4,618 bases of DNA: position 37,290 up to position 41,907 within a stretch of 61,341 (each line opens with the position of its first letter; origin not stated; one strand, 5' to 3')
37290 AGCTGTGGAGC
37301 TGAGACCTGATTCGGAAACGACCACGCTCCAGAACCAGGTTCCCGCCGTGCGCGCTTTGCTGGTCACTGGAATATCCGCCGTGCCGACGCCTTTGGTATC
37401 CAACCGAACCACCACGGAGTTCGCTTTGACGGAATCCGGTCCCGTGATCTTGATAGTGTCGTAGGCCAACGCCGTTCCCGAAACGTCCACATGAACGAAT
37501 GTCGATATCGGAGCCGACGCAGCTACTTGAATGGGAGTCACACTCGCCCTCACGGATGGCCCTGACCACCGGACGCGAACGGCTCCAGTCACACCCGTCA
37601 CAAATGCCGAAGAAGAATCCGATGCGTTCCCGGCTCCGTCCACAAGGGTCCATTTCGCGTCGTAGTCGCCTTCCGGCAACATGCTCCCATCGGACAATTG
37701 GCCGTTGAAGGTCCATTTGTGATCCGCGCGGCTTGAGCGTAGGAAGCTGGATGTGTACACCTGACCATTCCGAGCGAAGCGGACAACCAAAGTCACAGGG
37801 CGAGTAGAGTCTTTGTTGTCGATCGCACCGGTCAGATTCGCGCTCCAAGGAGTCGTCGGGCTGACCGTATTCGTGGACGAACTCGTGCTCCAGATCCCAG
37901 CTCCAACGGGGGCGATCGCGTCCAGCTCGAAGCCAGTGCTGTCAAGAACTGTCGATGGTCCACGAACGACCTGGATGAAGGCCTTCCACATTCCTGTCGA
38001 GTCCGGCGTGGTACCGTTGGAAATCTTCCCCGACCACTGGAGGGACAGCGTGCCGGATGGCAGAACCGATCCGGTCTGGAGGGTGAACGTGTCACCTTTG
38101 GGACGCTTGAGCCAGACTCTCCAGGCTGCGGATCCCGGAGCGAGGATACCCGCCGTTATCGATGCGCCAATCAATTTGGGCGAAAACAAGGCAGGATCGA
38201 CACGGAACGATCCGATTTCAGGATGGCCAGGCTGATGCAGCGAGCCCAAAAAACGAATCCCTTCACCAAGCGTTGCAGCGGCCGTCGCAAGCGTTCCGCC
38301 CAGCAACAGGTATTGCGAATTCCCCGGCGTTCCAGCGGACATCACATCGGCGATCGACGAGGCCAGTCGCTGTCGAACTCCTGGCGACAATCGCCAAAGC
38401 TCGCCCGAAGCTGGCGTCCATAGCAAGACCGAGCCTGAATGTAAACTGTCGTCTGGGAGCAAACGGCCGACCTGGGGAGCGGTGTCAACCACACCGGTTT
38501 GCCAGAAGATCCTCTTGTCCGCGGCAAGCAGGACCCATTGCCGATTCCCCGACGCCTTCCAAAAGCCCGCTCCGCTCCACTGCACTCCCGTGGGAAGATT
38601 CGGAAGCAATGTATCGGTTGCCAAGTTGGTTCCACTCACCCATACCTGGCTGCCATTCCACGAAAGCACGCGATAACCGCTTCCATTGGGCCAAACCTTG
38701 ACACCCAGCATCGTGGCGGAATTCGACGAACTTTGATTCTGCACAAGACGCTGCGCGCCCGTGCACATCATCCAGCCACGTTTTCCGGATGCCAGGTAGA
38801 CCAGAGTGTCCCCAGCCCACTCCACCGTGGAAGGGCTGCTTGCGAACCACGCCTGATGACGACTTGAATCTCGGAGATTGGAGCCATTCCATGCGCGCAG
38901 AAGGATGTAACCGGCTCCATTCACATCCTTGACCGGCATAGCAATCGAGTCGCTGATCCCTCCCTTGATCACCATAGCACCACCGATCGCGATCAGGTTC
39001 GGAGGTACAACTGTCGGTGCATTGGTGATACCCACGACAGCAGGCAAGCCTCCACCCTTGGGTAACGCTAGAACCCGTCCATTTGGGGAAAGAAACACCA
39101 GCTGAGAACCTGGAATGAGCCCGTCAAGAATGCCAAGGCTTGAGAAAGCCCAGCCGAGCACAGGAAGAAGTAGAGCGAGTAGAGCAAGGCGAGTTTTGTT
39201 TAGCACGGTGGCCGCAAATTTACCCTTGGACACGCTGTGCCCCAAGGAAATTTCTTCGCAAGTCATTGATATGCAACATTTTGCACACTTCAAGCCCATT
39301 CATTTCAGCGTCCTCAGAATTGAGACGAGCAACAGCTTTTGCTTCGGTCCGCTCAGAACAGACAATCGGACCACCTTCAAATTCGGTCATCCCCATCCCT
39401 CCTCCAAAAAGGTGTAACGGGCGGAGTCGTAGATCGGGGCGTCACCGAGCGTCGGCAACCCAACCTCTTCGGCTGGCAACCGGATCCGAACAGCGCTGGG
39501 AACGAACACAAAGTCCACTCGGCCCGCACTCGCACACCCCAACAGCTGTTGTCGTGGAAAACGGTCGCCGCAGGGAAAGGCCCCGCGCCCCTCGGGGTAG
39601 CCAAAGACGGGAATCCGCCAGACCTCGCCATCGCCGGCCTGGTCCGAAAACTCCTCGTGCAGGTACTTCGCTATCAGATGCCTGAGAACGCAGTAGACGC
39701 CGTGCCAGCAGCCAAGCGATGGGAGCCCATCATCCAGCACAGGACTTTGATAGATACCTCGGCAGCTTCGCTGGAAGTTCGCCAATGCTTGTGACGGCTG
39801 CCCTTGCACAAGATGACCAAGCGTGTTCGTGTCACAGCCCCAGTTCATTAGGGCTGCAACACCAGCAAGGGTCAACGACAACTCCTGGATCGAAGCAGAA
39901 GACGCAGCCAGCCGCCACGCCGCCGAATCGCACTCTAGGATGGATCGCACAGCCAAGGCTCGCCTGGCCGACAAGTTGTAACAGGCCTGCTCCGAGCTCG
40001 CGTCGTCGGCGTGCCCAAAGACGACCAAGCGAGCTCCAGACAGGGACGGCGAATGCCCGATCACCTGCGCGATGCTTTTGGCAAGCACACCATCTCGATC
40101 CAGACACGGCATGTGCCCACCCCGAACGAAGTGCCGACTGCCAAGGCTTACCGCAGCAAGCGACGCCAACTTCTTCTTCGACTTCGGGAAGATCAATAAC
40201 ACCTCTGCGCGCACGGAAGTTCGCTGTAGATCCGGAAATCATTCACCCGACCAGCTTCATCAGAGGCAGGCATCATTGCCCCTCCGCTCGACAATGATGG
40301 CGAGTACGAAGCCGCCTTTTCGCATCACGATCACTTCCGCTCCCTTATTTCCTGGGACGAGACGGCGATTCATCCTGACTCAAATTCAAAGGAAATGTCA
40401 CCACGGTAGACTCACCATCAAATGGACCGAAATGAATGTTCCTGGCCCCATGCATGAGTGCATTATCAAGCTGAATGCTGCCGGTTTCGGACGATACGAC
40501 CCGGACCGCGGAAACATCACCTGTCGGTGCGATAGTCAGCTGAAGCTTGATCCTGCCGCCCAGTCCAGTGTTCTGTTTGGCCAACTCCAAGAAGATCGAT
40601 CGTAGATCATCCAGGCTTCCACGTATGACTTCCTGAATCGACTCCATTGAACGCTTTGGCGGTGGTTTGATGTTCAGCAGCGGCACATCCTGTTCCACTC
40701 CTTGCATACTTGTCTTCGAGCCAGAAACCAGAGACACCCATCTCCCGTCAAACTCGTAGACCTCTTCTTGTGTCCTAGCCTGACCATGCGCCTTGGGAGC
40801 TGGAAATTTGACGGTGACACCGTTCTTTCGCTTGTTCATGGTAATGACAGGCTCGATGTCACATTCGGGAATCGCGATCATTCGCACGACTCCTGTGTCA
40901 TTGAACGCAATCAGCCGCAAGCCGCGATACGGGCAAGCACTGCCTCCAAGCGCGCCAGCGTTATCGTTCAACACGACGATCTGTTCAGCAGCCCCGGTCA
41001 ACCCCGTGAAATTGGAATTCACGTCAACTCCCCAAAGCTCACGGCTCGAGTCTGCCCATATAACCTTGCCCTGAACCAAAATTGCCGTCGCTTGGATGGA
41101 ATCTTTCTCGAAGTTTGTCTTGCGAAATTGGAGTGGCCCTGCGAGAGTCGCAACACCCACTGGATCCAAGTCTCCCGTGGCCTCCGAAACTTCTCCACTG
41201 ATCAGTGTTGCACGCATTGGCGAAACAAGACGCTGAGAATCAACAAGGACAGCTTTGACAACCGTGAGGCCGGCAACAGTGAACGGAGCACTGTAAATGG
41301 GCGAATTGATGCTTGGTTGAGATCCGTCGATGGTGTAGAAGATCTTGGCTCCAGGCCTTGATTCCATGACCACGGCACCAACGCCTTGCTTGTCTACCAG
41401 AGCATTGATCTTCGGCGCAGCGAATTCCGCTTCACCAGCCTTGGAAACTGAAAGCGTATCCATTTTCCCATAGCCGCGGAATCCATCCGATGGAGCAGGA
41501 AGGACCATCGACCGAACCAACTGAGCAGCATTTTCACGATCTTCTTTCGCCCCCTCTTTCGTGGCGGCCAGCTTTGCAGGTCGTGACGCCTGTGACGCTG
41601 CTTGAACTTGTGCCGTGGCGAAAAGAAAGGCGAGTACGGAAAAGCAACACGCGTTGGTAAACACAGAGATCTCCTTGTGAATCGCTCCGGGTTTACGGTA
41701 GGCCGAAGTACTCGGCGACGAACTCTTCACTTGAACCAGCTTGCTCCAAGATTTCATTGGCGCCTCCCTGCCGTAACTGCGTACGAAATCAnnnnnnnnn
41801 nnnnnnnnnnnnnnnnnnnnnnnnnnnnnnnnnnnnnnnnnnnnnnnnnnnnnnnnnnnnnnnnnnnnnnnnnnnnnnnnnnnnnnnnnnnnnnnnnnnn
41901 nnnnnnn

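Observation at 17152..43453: Giant secreted protein translationally coupled to an RHS toxin, behind a CsgG-like / TonB-like / OmpA-like envelope module: candidate undescribed toxin-delivery locus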

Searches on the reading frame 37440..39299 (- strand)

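Call 41: search_protein_families(library=pfam, proteins=[window:37440-39299:-], max_evalue=0.5)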
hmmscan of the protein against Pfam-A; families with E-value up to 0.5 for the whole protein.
window:37440-39299:- (620 aa): 3 families
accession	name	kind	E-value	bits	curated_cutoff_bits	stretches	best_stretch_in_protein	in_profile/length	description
PF13860.13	FlgD_ig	-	0.00021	21.6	27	1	490-549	13-72/79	FlgD Ig-like domain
PF19077.6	Big_13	-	0.0057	17.6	27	1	501-564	40-95/102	Bacterial Ig-like domain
PF12245.14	Big_3_2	-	0.034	14.8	23.3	1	497-565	45-116/122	Bacterial Ig-like domain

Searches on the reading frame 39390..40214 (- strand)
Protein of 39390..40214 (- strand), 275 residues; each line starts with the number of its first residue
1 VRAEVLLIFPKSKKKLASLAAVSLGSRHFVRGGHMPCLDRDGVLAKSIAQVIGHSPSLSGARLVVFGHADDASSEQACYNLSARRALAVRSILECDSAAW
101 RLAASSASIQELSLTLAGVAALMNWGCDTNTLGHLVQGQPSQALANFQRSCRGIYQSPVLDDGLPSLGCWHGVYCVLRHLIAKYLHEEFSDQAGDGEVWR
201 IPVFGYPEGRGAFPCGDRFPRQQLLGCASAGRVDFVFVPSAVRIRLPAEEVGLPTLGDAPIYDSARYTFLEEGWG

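Call 5: search_protein_families(library=pfam, proteins=[window:39390-40214:-], max_evalue=0.01)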
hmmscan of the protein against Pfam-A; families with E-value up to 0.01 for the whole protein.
window:39390-40214:- (275 aa): 1 family
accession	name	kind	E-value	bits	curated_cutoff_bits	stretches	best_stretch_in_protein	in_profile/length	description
PF00691.25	OmpA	-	5e-06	27.2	27.2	1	46-94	18-65/98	OmpA family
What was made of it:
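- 39387..40214 (-): OmpA-like peptidoglycan-binding domain protein, 275 aa, with no clear signal peptide. It is adjacent to the pair, and membership of the system is untested. PF00691, 27.2 bits, equal to the cutoff: call 5.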

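Call 17: search_protein_families(library=ncbifam, proteins=[window:39390-40214:-], max_evalue=0.01)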
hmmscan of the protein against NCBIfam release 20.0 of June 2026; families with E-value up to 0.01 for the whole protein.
window:39390-40214:- (275 aa): 2 families
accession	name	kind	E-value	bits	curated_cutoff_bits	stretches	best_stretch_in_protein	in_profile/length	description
NF053611.1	YiaD_Gzip_OmpA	equivalog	0.001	18.8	175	1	60-94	133-167/206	YiaD family glycine zipper/OmpA-like lipoprotein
TIGR03350.1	type_VI_ompA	equivalog_domain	0.0094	15.9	139.8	0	19-95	23-99/137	type VI secretion system protein TssL, long form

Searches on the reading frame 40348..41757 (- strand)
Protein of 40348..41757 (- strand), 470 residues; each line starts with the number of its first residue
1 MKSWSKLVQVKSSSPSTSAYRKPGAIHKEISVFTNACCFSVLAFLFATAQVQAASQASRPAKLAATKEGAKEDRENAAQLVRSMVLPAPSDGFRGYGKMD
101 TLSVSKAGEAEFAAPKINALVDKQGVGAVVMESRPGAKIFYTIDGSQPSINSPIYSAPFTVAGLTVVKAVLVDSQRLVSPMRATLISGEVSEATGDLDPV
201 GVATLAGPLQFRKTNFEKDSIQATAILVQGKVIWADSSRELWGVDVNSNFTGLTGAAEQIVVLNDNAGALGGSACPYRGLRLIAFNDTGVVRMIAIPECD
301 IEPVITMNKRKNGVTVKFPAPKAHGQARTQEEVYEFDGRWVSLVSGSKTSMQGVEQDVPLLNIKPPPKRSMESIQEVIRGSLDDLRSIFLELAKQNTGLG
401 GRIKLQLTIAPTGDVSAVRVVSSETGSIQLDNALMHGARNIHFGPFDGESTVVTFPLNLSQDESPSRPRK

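Call 5: search_protein_families(library=pfam, proteins=[window:40348-41757:-], max_evalue=0.01)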
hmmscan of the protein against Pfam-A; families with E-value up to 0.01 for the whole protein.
window:40348-41757:- (470 aa): 3 families
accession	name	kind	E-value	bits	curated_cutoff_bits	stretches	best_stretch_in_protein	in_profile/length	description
PF13290.12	CHB_HEX_C_1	-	7e-14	52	22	1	129-177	12-61/67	Chitobiase/beta-hexosaminidase C-terminal domain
PF13287.12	Fn3_assoc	-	1.8e-13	50.8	23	1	130-178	2-51/59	Fn3 associated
PF03544.19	TonB_C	-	0.00084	20.2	24.6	1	396-451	11-67/79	Gram-negative bacterial TonB protein C-terminal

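Call 17: search_protein_families(library=ncbifam, proteins=[window:40348-41757:-], max_evalue=0.01)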
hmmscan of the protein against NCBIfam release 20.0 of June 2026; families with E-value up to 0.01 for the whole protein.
window:40348-41757:- (470 aa): 3 families
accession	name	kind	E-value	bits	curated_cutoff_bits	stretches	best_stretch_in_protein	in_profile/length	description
NF033768.1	myxo_SS_tail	domain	7.8e-14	51.6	40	1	370-459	2-91/92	AgmX/PglI C-terminal domain-containing protein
NF033760.1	gliding_GltG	equivalog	1.5e-06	27.1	650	1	372-460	557-646/650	adventurous gliding motility protein GltG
TIGR01352.1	tonB_Cterm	subfamily_domain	1.7e-05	25.1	27.1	1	395-445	8-57/76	TonB family protein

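Call 89: search_solved_structures(query=window:40348-41757:-, max_evalue=1)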
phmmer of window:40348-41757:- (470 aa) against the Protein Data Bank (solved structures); distinct sequences matched with E-value up to 1: 2.
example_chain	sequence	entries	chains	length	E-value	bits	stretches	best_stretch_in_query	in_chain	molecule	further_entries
9ddz_A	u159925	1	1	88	0.015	17.4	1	389-444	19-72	Protein TonB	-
9dc4_T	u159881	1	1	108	0.026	16.6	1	389-444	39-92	Protein TonB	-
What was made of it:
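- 40345..41757 (-): Protein of 470 aa with an N-terminal hydrophobic anchor or signal, a CHB_HEX_C/Fn3-associated Ig-like domain and an AgmX/PglI-type TonB-like C-terminal domain. It is adjacent to the pair, and membership of the system is untested. Calls 5 and 17, plus a weak TonB match in the PDB (E=0.015): call 89.
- On TonB / AgmX-PglI (GltG/GltJ-type) proteins: Weak PDB match to TonB (call 89).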
